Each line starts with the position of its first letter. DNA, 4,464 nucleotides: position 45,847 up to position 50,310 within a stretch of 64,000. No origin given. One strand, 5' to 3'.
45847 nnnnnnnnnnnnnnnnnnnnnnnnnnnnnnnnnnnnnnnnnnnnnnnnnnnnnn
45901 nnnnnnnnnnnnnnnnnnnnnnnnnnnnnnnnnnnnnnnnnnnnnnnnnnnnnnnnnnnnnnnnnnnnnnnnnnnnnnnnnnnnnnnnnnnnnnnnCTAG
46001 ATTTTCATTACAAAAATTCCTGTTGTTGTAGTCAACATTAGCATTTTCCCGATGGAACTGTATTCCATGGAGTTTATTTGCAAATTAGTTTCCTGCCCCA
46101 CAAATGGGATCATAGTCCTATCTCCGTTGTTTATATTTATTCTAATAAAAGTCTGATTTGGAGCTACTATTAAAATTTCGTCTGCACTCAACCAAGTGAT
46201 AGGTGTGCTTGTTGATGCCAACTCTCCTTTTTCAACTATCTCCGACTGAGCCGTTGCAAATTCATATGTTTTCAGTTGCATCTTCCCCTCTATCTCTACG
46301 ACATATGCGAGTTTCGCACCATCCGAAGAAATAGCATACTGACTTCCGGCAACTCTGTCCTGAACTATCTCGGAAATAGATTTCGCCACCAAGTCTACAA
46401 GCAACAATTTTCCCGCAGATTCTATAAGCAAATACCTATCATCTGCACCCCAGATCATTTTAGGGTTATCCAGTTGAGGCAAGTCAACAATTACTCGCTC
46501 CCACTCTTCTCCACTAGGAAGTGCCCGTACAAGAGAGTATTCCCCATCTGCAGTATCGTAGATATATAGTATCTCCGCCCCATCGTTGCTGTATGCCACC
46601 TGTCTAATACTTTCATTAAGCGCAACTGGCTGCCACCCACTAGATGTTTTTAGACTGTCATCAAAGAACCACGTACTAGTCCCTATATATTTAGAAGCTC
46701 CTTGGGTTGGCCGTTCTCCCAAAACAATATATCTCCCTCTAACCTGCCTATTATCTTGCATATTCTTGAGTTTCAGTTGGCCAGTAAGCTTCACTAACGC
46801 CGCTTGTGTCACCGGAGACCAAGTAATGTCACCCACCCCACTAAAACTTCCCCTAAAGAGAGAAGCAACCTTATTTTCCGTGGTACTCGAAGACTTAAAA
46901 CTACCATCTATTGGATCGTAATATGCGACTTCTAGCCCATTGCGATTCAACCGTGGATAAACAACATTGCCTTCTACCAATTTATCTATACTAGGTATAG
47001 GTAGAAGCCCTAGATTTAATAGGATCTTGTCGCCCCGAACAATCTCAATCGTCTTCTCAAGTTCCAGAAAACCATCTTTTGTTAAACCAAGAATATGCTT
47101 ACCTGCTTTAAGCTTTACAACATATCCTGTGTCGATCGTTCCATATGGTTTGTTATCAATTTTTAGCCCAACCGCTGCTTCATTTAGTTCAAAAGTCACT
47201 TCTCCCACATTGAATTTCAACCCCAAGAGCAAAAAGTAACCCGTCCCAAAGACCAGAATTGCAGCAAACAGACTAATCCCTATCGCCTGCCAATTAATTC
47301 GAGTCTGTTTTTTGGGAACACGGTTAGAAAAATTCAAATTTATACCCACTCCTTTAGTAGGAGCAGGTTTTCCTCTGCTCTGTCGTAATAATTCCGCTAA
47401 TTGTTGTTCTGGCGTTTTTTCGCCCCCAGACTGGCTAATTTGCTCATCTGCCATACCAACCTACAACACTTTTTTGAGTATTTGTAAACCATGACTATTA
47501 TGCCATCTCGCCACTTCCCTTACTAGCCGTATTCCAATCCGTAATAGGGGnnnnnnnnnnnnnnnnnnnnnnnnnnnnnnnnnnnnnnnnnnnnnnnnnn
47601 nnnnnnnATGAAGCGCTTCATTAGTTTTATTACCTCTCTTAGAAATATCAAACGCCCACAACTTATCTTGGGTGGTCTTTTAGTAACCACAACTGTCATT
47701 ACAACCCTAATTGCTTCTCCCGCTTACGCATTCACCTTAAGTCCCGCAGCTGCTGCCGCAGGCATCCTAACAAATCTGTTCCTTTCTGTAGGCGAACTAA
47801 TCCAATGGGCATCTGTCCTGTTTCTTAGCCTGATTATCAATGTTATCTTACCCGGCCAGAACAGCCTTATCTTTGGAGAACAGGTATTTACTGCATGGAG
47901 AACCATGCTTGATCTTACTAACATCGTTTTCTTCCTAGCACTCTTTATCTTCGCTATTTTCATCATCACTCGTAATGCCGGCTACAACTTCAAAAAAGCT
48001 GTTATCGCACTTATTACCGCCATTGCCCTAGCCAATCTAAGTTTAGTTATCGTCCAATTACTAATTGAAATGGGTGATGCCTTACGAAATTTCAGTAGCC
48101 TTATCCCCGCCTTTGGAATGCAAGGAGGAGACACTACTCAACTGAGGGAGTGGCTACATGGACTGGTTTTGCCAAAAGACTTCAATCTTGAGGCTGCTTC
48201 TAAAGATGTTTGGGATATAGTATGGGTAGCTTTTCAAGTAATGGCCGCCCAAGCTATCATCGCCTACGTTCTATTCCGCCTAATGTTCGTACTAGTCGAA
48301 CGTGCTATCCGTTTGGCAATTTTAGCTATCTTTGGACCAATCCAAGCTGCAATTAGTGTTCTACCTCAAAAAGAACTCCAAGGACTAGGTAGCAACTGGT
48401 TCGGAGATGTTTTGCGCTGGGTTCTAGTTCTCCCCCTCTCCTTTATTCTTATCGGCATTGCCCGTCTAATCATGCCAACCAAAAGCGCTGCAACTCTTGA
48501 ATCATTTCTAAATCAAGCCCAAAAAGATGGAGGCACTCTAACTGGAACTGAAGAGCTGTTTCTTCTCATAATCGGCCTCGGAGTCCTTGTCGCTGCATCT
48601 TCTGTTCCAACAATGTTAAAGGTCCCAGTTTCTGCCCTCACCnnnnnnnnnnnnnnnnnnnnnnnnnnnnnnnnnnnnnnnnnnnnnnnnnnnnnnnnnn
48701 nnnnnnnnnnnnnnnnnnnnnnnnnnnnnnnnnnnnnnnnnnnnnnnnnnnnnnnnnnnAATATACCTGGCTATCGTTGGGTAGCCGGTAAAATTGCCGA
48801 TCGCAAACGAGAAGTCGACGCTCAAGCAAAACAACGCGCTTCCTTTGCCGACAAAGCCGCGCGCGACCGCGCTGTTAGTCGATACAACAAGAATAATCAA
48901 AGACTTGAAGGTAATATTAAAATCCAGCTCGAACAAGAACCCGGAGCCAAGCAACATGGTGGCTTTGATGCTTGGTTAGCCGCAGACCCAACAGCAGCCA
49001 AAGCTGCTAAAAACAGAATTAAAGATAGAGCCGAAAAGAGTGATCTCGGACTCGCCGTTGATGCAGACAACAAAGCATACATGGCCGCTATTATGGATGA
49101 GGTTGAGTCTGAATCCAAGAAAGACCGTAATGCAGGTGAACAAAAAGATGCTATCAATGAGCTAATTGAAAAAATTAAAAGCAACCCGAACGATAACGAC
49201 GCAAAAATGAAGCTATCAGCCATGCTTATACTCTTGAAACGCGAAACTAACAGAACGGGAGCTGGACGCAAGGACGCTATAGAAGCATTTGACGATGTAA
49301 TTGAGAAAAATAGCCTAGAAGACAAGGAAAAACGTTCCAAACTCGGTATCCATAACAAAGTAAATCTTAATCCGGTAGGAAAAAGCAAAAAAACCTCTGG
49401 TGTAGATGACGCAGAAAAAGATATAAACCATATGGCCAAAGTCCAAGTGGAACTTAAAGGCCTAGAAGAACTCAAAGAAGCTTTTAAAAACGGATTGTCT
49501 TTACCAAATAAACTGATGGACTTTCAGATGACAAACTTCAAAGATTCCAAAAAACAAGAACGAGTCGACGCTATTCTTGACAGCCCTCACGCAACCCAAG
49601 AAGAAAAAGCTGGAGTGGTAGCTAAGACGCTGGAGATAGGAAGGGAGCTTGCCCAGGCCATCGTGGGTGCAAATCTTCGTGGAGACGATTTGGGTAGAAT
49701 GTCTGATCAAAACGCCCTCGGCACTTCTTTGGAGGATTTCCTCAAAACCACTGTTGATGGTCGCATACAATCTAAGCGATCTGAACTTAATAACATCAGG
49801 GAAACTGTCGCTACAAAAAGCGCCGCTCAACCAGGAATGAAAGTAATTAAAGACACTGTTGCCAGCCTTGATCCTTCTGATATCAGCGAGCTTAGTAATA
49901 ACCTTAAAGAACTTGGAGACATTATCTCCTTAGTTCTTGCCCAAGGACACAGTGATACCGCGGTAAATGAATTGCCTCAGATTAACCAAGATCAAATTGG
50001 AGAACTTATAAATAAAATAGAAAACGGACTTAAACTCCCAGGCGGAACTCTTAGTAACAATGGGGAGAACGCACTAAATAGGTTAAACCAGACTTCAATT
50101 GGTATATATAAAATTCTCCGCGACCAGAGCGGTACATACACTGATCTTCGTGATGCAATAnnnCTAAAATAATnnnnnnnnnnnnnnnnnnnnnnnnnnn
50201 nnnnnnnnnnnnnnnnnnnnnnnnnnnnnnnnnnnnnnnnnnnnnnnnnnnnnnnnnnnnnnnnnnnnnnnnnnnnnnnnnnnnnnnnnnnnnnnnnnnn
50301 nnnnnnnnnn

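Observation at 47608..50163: VirB6-like protein with a 520-aa charged, coiled-coil-rich C-terminal extension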

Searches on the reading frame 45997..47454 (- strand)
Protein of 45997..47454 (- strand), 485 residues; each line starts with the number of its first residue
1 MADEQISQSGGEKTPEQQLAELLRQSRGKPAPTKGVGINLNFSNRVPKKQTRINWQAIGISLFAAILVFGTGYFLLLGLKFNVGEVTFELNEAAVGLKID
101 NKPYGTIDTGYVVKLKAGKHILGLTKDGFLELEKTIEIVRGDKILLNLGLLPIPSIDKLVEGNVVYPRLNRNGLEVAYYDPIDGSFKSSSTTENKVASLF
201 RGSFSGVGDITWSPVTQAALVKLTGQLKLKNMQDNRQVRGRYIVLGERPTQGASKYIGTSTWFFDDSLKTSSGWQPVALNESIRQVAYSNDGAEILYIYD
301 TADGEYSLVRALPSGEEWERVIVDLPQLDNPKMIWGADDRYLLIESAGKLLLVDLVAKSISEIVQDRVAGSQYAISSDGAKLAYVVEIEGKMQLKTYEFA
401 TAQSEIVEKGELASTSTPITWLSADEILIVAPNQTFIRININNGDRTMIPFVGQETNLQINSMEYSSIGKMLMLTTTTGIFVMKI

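Call 5: search_protein_families(library=pfam, proteins=[window:45997-47454:-], max_evalue=0.01)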
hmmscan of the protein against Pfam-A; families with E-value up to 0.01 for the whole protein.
window:45997-47454:- (485 aa): 2 families
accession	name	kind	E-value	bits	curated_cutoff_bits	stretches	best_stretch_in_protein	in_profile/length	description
PF16755.11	Beta-prop_NUP159_NUP214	-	0.00013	21.8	29.6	1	280-430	58-216/366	NUP159/214 beta propeller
PF08308.17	PEGA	-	0.0019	18.5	20.8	1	99-150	17-67/71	PEGA domain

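Call 6: search_protein_families(library=ncbifam, proteins=[window:45997-47454:-], max_evalue=0.1)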
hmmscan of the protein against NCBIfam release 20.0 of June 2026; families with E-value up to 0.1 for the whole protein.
window:45997-47454:- (485 aa): 0 families

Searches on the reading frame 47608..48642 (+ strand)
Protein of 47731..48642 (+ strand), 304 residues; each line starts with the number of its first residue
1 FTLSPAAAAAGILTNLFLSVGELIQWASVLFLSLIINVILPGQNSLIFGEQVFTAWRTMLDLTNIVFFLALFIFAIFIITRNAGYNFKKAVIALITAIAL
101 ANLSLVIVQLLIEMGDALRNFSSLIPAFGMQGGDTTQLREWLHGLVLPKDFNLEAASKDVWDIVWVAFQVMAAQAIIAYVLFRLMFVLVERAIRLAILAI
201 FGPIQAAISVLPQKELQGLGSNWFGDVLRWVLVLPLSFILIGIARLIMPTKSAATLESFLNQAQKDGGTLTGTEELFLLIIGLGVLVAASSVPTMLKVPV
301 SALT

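Call 16: find_homologous_proteins(query=A2, max_evalue=0.001)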
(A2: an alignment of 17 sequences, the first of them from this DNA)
Query A2 (17 sequences) (345 aa, profile of the alignment): 1 proteins with E <= 0.001 among 8000 candidates.
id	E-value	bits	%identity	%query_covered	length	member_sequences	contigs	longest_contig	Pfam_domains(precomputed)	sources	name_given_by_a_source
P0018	3.3e-4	38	29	18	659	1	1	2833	-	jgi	jgi:hypothetical protein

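Call 25: search_protein_representatives(alignment_id=A2)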
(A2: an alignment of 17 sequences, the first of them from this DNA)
Query: 17 sequences, 348 profile positions. Proteins with E-value up to 0.001 (for the whole library): 15500; up to 1e-10: 4806; up to 1e-30: 66. The best 150 are listed.
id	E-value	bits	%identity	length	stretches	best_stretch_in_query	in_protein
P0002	9.0e-137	472.5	-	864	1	1-348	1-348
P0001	2.9e-136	470.8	-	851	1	1-348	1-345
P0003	4.2e-136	470.3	-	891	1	1-348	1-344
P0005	5.2e-134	463.4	-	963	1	1-348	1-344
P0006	9.6e-126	436.2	-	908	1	1-348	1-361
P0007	4.5e-125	434.0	-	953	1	1-347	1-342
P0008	6.2e-124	430.3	-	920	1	1-348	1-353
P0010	3.2e-123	428.0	-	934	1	1-347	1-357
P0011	2.0e-117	408.9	-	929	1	1-347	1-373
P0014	6.3e-116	404.0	-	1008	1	6-347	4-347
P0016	8.5e-116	403.5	-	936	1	1-348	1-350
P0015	1.4e-114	399.6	-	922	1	1-348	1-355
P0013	1.0e-102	360.6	-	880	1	45-348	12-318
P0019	4.0e-101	355.3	-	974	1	13-348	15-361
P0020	2.4e-98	346.2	-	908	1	46-348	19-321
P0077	2.4e-24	102.8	-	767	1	44-342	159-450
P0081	4.5e-23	98.6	-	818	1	47-332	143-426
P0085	1.3e-22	97.1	-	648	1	50-332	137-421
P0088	2.4e-22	96.2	-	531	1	47-333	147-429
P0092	5.7e-22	95.0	-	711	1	44-332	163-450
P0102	1.8e-21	93.4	-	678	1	46-338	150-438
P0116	5.3e-21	91.8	-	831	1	45-332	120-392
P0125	8.1e-21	91.2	-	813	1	47-337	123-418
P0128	8.7e-21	91.1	-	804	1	47-342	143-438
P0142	1.8e-20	90.0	-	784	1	49-333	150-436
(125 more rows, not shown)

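Call 79: search_protein_families(library=pfam, alignment_id=A6, max_evalue=0.001)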
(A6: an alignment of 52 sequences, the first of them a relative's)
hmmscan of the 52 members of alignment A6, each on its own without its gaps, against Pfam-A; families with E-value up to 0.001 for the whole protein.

A. member 1, P0020 (908 aa): 0 families

B. families by the number of members that match (of 52 scanned): 2 families
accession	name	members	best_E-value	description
PF04610.19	TrbL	9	8.1e-10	TrbL/VirB6 plasmid conjugal transfer protein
PF23924.1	DUF7263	1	0.00054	Family of unknown function (DUF7263)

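Call 91: search_protein_families(library=pfam, proteins=[P0081, P0085, P0088, P0092, P0102, P0077, P0128, P0142, P0125, P0116], max_evalue=0.01)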
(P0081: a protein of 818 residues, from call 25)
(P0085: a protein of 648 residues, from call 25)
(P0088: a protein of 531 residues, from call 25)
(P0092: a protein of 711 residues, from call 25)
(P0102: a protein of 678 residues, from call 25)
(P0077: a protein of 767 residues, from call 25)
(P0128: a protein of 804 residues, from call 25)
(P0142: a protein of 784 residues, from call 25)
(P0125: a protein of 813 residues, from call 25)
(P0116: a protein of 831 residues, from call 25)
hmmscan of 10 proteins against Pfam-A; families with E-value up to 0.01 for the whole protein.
P0081 (818 aa): 2 families
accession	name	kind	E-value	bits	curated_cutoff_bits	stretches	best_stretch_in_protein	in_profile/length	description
PF04610.19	TrbL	-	0.00062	20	25.9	1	293-425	94-210/215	TrbL/VirB6 plasmid conjugal transfer protein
PF03448.22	MgtE_N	-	0.0065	17.4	25.9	0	723-777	28-82/102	MgtE intracellular N domain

P0085 (648 aa): 0 families

P0088 (531 aa): 1 family
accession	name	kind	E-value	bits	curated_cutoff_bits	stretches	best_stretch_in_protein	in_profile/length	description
PF04610.19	TrbL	-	0.0003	21.1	25.9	1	294-427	94-210/215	TrbL/VirB6 plasmid conjugal transfer protein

P0092 (711 aa): 1 family
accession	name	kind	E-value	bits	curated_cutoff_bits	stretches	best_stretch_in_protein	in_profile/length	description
PF04610.19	TrbL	-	2.2e-07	31.3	25.9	1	322-450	95-211/215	TrbL/VirB6 plasmid conjugal transfer protein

P0102 (678 aa): 1 family
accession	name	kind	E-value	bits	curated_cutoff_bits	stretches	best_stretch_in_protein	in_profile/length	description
PF04610.19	TrbL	-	2.9e-06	27.7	25.9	1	272-434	62-213/215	TrbL/VirB6 plasmid conjugal transfer protein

P0077 (767 aa): 0 families

P0128 (804 aa): 1 family
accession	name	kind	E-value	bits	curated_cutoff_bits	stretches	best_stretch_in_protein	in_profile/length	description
PF04610.19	TrbL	-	0.00013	22.3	25.9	1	270-429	65-212/215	TrbL/VirB6 plasmid conjugal transfer protein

P0142 (784 aa): 1 family
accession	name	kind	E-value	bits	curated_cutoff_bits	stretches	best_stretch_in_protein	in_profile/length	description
PF04610.19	TrbL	-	0.00078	19.7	25.9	1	227-420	25-206/215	TrbL/VirB6 plasmid conjugal transfer protein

P0125 (813 aa): 1 family
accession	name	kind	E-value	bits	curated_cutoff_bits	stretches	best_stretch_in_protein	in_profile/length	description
PF04610.19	TrbL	-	0.0008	19.7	25.9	1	189-412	5-213/215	TrbL/VirB6 plasmid conjugal transfer protein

P0116 (831 aa): 0 families

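Call 104: search_dna_similar(query=window:47731-48642:+, collection=plasmids, mode=protein, max_evalue=1, max_rows=15)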
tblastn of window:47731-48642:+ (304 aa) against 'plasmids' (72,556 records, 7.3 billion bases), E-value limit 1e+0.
No match.

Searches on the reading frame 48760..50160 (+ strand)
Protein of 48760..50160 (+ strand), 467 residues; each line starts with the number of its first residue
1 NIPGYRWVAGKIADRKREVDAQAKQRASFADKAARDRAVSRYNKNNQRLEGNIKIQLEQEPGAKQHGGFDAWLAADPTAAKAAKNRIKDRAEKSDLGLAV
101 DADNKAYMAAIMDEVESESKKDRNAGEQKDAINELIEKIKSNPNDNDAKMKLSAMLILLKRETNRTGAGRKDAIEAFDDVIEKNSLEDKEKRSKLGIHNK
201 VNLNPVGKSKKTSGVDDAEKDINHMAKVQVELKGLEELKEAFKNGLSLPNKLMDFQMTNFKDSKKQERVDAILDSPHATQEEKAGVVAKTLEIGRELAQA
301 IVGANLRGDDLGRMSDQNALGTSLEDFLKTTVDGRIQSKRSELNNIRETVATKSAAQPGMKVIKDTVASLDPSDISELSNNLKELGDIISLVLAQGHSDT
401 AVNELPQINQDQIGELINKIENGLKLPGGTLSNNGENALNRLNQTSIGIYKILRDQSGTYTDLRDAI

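Call 67: predict_structure(alignment_id=A5)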
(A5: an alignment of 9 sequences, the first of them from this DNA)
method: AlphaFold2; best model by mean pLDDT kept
length: 467 residues; sequences in the alignment: 9
mean_pLDDT: 62.4   pTM: 0.39
mean pLDDT of the five models: 62.4, 61.8, 61.1, 61.0, 57.1
residues with pLDDT >= 90: 31; 70-90: 199; 50-70: 37; < 50: 200
segments of 3 or more residues with pLDDT < 50: 207-257, 317-340, 345-467
pLDDT, mean of each block of 10 residues (from residue 1): 73 81 75 76 83 89 87 90 91 86 83 84 86 92 85 89 76 84 81 77 59 34 44 45 38 48 75 78 75 62 65 49 44 45 47 37 36 39 43 36 37 45 36 32 35 35 34
secondary structure, 60 per line:
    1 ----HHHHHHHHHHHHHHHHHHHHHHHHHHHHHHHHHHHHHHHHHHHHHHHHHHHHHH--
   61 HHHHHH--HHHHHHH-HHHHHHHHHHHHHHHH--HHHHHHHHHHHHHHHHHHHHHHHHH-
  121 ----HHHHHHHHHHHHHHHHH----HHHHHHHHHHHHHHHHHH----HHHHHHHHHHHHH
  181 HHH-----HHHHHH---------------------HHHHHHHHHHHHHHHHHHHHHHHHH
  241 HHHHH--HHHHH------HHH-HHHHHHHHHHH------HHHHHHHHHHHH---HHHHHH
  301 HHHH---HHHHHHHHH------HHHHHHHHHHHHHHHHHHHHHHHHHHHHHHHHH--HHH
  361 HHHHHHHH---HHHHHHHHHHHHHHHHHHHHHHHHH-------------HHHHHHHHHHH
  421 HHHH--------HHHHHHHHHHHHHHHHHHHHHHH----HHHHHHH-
elements in order: H5-58 H61-66 H69-75 H77-92 H95-119 H125-141 H146-163 H168-183 H189-194 H216-245 H248-252 H263-273 H280-291 H295-304 H308-316 H323-355 H358-368 H372-396 H410-424 H433-455 H460-466

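Call 83: fold_search(model_id=the predicted structure, library=pdb)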
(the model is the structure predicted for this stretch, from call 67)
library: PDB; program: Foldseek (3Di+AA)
matches with E <= 10: 30; with E <= 0.001: 0
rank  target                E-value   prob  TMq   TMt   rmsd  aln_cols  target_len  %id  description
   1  9w32_A                2.1e+00  0.09  0.12  0.14  29.4       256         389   12  antagonist 1-bound inactive SSTR5 structure (released 2026-01-21)
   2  9k2v_A                2.5e+00  0.03  0.09  0.05  33.2       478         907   17  Cyanophage A4 pre-ejectosome (released 2025-04-09)
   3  5y88_U                4.3e+00  0.03  0.12  0.11  32.0       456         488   11  Cryo-EM structure of the intron-lariat spliceosome ready for disassembly from S.cerevisiae at 3.5 angstrom (released 2018-08-01)
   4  9dse_A                4.7e+00  0.04  0.09  0.19  17.0       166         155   14  Cyanide-ligated Bordetella pertussis globin coupled sensor regulatory domain (released 2025-12-24)
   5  5sf2                  4.7e+00  0.03  0.09  0.12  33.2       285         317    9  CRYSTAL STRUCTURE OF HUMAN PHOSPHODIESTERASE 10 IN COMPLEX WITH c1(c(ccc(n1)C2CC2)Nc3cncnc3)C(Nc4ccc5c(c4)C(NC5)=O)=O, m (released 2022-10-12)
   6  8qpe_N                5.0e+00  0.04  0.12  0.08  21.9       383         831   11  Cryo-EM Structure of Pre-B-like Complex (core part) (released 2024-05-22)
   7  5d0o_D                5.7e+00  0.04  0.10  0.18  25.0       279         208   10  BamABCDE complex, outer membrane beta barrel assembly machinery entire complex (released 2016-03-09)
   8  5efr                  6.0e+00  0.03  0.11  0.12  22.8       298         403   17  Crystal Structure of a BamA-BamD fusion (released 2016-01-27)
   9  6byj_A                6.0e+00  0.02  0.08  0.13  31.9       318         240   12  Structure of human 14-3-3 gamma bound to O-GlcNAc peptide (released 2018-05-09)
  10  6grj_A                6.2e+00  0.02  0.09  0.12  32.6       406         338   13  Structure of the AhlB pore of the tripartite alpha-pore forming toxin, AHL, from Aeromonas hydrophila. (released 2019-07-03)
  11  2jk3_B                6.5e+00  0.02  0.08  0.14  14.4       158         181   10  CRYSTAL STRUCTURE OF THE HLYIIR MUTANT PROTEIN WITH RESIDUES 169-186 SUBSTITUTED BY GSSGSSG LINKER (released 2008-08-19)
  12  8xvl_R                6.8e+00  0.03  0.10  0.11  25.7       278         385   13  Cryo-EM structure of ETAR bound with Zibotentan (released 2024-08-28)
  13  5sja_B                7.2e+00  0.02  0.09  0.12  32.5       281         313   10  CRYSTAL STRUCTURE OF HUMAN PHOSPHODIESTERASE 10 IN COMPLEX WITH c13c(cc(s1)C(Nc2cc(nn2C(C)(C)C)C)=O)c(nn3c4ccccc4)COc5 (released 2022-10-12)
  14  8z7a_G                7.5e+00  0.05  0.10  0.20  19.5       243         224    9  Open Barrel Structure of Translin from Trichoderma virens (released 2025-04-23)
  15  9qpq_I                7.9e+00  0.02  0.08  0.11  28.7       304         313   10  The structure of the COPI leaf bound to GOLPH3 (released 2025-10-22)
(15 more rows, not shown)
